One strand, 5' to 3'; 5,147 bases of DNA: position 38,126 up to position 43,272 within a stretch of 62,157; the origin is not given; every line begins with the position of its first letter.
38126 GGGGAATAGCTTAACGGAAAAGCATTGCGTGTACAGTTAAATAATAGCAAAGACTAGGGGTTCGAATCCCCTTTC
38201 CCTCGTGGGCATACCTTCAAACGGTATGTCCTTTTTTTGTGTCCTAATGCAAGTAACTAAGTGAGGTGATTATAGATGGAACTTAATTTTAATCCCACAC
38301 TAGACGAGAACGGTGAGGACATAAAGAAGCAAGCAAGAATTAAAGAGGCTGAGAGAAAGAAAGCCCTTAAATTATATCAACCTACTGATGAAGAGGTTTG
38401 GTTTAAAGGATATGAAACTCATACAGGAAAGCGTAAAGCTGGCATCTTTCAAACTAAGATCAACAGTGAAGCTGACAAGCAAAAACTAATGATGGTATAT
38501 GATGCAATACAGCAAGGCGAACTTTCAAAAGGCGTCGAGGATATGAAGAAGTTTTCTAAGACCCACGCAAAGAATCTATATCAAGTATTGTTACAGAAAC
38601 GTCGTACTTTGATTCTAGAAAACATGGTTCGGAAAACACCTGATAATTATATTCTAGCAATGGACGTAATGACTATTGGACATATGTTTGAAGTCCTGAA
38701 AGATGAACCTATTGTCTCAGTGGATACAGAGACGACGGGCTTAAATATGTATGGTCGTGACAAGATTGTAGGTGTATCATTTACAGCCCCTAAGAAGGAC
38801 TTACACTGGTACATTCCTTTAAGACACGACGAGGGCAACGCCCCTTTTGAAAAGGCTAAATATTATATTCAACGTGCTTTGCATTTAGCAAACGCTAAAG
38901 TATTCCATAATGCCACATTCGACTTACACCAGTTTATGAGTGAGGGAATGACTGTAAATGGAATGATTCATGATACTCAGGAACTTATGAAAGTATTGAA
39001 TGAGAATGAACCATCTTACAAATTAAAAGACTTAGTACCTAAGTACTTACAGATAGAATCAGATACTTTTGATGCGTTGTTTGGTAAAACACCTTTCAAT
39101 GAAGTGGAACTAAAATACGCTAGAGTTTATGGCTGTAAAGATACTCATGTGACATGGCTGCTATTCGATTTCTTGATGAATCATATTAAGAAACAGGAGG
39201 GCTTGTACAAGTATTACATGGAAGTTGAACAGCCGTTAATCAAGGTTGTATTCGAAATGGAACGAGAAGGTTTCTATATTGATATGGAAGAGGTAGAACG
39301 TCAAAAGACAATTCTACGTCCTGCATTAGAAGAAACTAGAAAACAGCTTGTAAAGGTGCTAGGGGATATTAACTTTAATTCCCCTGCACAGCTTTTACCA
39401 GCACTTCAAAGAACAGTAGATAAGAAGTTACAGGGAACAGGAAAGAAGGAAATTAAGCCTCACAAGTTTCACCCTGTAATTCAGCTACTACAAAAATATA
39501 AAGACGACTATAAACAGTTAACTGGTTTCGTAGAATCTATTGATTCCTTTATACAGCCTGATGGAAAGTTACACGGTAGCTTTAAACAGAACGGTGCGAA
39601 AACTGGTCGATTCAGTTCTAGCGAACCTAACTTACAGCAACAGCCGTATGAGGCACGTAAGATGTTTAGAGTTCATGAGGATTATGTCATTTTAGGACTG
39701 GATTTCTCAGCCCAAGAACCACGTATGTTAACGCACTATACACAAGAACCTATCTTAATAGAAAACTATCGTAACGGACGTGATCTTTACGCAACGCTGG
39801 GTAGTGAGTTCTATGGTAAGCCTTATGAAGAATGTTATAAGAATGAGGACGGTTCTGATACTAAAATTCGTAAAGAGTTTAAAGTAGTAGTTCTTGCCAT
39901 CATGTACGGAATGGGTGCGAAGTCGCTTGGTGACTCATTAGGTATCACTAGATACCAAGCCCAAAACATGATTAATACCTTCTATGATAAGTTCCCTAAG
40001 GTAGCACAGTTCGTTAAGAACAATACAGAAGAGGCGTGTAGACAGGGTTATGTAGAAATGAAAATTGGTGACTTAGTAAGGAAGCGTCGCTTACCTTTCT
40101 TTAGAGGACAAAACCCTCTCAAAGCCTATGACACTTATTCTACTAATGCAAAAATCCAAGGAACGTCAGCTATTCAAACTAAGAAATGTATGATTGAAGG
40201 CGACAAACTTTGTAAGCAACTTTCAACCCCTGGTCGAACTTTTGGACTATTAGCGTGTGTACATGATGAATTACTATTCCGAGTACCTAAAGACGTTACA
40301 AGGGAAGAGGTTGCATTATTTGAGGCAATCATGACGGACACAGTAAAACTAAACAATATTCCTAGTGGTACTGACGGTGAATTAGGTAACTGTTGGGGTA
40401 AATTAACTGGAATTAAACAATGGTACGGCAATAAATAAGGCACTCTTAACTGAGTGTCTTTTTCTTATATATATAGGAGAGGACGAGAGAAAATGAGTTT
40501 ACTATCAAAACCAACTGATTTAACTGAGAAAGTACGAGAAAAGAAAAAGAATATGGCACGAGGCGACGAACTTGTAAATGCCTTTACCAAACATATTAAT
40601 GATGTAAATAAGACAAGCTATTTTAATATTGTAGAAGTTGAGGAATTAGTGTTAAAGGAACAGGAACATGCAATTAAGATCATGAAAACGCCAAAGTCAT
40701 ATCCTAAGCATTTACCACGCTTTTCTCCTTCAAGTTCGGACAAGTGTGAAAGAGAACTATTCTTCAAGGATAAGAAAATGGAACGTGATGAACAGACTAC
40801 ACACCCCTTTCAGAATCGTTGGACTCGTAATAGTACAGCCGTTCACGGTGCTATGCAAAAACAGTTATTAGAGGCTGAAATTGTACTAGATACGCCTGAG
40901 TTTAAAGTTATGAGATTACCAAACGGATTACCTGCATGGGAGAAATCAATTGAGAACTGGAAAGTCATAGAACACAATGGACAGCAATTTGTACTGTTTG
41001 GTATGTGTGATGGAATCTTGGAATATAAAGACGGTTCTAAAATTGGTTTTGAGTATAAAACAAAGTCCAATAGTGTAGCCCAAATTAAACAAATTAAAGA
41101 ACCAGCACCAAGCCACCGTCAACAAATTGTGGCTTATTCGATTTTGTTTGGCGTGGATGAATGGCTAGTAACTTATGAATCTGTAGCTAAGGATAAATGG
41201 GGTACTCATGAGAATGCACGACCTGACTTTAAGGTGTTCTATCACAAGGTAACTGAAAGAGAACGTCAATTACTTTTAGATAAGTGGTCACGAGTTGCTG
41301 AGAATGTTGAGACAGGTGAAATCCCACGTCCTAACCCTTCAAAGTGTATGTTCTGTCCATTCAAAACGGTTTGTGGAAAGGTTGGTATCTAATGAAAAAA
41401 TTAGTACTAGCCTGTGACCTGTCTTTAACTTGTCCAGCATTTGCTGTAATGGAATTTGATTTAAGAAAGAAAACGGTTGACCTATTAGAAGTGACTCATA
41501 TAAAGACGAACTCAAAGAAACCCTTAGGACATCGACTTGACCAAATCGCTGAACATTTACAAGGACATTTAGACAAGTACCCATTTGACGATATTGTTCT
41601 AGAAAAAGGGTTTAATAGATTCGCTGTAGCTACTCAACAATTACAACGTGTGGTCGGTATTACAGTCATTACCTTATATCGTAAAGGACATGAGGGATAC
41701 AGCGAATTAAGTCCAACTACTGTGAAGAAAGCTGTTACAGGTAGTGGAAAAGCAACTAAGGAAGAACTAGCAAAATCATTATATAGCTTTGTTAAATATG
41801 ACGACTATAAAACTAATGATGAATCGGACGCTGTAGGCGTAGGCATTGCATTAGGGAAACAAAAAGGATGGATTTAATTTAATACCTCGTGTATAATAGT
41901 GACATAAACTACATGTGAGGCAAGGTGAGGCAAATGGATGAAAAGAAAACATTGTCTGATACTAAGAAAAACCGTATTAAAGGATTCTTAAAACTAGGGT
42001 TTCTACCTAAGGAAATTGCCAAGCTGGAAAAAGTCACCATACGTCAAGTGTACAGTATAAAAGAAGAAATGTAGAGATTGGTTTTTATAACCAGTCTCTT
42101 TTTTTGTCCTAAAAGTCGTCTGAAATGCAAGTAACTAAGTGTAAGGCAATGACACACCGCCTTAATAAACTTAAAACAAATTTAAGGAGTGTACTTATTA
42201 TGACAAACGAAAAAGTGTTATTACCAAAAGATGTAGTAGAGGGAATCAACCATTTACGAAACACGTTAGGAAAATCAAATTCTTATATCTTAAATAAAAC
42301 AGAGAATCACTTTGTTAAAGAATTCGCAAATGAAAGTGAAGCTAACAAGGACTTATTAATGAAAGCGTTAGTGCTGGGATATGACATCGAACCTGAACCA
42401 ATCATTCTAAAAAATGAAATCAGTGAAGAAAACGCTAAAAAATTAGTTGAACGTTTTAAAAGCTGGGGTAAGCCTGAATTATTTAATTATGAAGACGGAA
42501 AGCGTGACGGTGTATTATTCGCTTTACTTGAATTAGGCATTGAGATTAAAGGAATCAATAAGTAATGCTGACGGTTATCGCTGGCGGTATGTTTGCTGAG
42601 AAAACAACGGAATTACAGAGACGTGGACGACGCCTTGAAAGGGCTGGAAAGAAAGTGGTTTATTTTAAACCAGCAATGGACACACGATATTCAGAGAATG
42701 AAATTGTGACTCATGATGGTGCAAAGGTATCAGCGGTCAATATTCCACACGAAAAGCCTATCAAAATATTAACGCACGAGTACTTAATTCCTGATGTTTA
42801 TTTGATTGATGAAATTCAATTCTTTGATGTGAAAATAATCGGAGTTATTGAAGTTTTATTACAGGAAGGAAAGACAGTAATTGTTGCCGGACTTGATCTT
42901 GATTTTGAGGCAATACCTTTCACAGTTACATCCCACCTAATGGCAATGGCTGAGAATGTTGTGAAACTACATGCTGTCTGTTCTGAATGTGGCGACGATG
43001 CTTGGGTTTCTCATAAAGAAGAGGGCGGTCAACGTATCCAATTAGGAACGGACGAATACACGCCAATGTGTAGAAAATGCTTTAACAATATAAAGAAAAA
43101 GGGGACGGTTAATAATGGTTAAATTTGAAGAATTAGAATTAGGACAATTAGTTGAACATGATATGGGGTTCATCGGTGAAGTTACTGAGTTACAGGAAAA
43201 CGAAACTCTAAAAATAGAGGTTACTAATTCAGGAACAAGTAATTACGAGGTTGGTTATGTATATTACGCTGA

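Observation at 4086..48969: Eleven copies of a phage-specific bipartite promoter with invariant geometry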

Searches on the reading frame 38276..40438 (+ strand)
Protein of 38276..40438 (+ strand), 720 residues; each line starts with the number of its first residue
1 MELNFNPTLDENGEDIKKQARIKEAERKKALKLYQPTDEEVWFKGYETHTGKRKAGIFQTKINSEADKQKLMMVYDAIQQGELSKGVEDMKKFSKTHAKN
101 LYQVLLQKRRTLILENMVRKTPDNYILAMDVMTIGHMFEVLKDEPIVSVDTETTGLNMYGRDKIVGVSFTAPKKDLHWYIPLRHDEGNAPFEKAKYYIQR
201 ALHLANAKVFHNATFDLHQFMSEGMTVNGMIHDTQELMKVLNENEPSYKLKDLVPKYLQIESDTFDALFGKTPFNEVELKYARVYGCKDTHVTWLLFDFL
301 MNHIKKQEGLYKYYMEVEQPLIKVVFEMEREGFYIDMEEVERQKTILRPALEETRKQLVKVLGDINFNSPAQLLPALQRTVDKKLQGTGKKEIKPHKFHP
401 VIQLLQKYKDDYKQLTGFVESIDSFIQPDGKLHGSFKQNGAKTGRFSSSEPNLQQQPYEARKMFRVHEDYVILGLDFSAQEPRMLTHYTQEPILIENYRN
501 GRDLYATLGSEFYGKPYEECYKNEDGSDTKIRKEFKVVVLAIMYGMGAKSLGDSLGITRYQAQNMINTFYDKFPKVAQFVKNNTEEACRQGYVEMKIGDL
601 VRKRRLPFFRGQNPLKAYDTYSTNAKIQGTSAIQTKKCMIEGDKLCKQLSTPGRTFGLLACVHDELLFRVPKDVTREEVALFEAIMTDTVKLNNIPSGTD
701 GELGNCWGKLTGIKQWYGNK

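Call 7: search_protein_families(library=pfam, proteins=[window:38276-40438:+], max_evalue=0.01)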
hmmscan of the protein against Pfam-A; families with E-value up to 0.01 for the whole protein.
window:38276-40438:+ (720 aa): 2 families
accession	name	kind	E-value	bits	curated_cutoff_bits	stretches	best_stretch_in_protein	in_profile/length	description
PF00476.26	DNA_pol_A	-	4e-65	220.7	34.3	1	338-708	2-380/381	DNA polymerase family A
PF01612.26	DNA_pol_A_exo1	-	2.8e-16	60.3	23.6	1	137-304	13-172/173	3'-5' exonuclease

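Call 8: search_protein_families(library=phrogs, proteins=[window:38276-40438:+], max_evalue=0.001)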
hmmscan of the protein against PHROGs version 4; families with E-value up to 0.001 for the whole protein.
window:38276-40438:+ (720 aa): 9 families
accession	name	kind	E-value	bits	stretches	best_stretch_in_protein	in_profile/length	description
phrog_17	-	DNA, RNA and nucleotide metabolism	3.3e-116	390.8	1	102-715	645-1238/1445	DNA polymerase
phrog_12241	-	DNA, RNA and nucleotide metabolism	3.2e-83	281.4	2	57-363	33-363/502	DNA polymerase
phrog_5995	-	DNA, RNA and nucleotide metabolism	2.6e-27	96.9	1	539-708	1-176/236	DNA polymerase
phrog_2573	-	DNA, RNA and nucleotide metabolism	5.3e-27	95.9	1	462-691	7-250/336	DNA polymerase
phrog_10285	-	DNA, RNA and nucleotide metabolism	2.7e-23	83.5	2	459-587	44-171/321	DNA polymerase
phrog_15971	-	DNA, RNA and nucleotide metabolism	8e-20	72.3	1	315-686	4-349/376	DNA polymerase I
phrog_9556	-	DNA, RNA and nucleotide metabolism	3.2e-07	30.7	1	416-455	399-438/441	DNA polymerase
phrog_23226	-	DNA, RNA and nucleotide metabolism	2.3e-05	24.1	1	418-488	281-357/611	DNA polymerase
phrog_192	-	DNA, RNA and nucleotide metabolism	0.0002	21.8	0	62-165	32-125/397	DNA polymerase exonuclease subunit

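Call 21: search_dna_similar(query=window:38276-40438:+, collection=phages, mode=protein, max_rows=25)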
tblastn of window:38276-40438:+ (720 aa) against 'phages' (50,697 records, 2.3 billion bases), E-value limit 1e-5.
The search stops at 5000 records and this limit was reached: more records match than are counted here, and every count below describes the 5000 best-scoring records only.
Records with a match: at least 5000; places in all: 5004; records where one place covers at least 80% of the query: 384.
Best place of each record, by identity: <60% 5000.
By first word of the organism name: Mycobacterium 949; Klebsiella 596; Escherichia 389; Salmonella 352; Pseudomonas 351; Vibrio 301; Bacillus 198; Staphylococcus 194; Microbacterium 193; Enterococcus 118; and 127 more.
By host as written in the record: Mycobacterium smegmatis mc2 155 681; - 540; Klebsiella pneumoniae 295; Mycobacterium smegmatis mc#155 130; Escherichia coli 117; Microbacterium foliorum NRRL B-24224 93; Pseudomonas aeruginosa 76; Microbacterium foliorum NRRL B-24224 SEA 66; and 963 more.
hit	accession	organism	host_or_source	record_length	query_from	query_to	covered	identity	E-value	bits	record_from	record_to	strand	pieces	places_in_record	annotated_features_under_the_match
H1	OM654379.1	Bacillus phage vB_BauS_KLEB27-1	Bacillus australimaris strain KR4M-27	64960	25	718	96%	40.1%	2e-144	473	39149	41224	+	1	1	DNA polymerase I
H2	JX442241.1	Listeria phage P70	Listeria sp.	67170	63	712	90%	41.4%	7e-81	486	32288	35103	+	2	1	DNA polymerase (x2) | HNH endonuclease | hypothetical protein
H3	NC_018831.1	Listeria phage P70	Listeria sp.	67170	63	712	90%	41.4%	7e-81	486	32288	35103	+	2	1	DNA polymerase (x2) | HNH endonuclease | hypothetical protein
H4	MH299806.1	Listeria phage LP-KV022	Listeria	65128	63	717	91%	41.0%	5e-150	489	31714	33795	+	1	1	DNA polymerase I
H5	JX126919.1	Listeria phage LP-110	-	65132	63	717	91%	41.0%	5e-150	489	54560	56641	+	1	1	DNA polymerase I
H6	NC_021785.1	Listeria phage LP-110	-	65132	63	717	91%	41.0%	5e-150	489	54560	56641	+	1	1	DNA polymerase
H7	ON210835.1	Bacillus phage 268TH002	Bacillus subtilis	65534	57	720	92%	40.4%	1e-139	459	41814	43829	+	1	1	61: DNA polymerase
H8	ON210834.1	Bacillus phage 268TH007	Bacillus subtilis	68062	57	720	92%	40.4%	1e-139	459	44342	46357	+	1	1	65: DNA polymerase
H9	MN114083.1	Listeria phage LP-013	Listeria monocytogenes J1-208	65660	63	717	91%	40.9%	2e-149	487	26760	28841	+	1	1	DNA polymerase I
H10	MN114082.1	Listeria phage LP-010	Listeria monocytogenes J1-208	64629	63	717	91%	40.9%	5e-149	486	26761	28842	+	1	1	DNA polymerase I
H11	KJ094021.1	Listeria phage LP-114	Listeria monocytogenes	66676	63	712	90%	41.1%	2e-79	482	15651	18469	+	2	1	DNA polymerase I | HNH homing endonuclease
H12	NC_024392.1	Listeria phage LP-114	Listeria monocytogenes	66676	63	712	90%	41.1%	2e-79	482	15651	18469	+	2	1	DNA polymerase | HNH homing endonuclease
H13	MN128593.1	Listeria phage LP-031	Listeria monocytogenes FSL F6-367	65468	63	717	91%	40.6%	3e-148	484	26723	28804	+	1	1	DNA polymerase I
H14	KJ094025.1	Listeria phage LP-032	Listeria monocytogenes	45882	63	717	91%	40.6%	4e-148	483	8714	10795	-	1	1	DNA polymerase I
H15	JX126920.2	Listeria phage LP-037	-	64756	63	717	91%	40.6%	4e-148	483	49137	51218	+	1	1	DNA polymerase I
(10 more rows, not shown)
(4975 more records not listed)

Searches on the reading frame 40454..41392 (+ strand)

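Call 14: search_protein_families(library=phrogs, proteins=[window:40454-41392:+], max_evalue=0.001)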
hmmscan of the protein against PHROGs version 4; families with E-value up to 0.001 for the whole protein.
window:40454-41392:+ (312 aa): 2 families
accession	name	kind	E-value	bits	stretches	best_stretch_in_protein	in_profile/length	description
phrog_1706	-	DNA, RNA and nucleotide metabolism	6.5e-36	125.3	1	31-309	7-244/293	CRISPR/Cas system associated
phrog_1990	-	DNA, RNA and nucleotide metabolism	2.7e-05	24.7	1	167-307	89-235/290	Cas4-domain exonuclease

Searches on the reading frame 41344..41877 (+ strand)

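Call 14: search_protein_families(library=phrogs, proteins=[window:41344-41877:+], max_evalue=0.001)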
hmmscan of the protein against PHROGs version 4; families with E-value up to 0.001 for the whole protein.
window:41344-41877:+ (177 aa): 1 family
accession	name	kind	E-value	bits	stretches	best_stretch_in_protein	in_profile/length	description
phrog_159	-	DNA, RNA and nucleotide metabolism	1.3e-24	87.9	1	20-169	89-245/330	RuvC-like Holliday junction resolvase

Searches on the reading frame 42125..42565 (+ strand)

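Call 14: search_protein_families(library=phrogs, proteins=[window:42125-42565:+], max_evalue=0.001)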
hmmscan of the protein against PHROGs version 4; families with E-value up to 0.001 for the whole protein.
window:42125-42565:+ (146 aa): 2 families
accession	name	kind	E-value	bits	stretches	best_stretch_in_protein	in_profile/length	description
phrog_15527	-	unknown function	1.6e-08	35.8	1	30-146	3-121/125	-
phrog_121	-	unknown function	0.00049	20.6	1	29-120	88-182/297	-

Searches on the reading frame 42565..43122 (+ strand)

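Call 14: search_protein_families(library=phrogs, proteins=[window:42565-43122:+], max_evalue=0.001)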
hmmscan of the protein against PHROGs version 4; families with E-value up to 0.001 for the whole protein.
window:42565-43122:+ (185 aa): 1 family
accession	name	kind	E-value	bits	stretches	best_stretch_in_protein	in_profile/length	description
phrog_592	-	other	6e-37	128.3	1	2-179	4-191/193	thymidine kinase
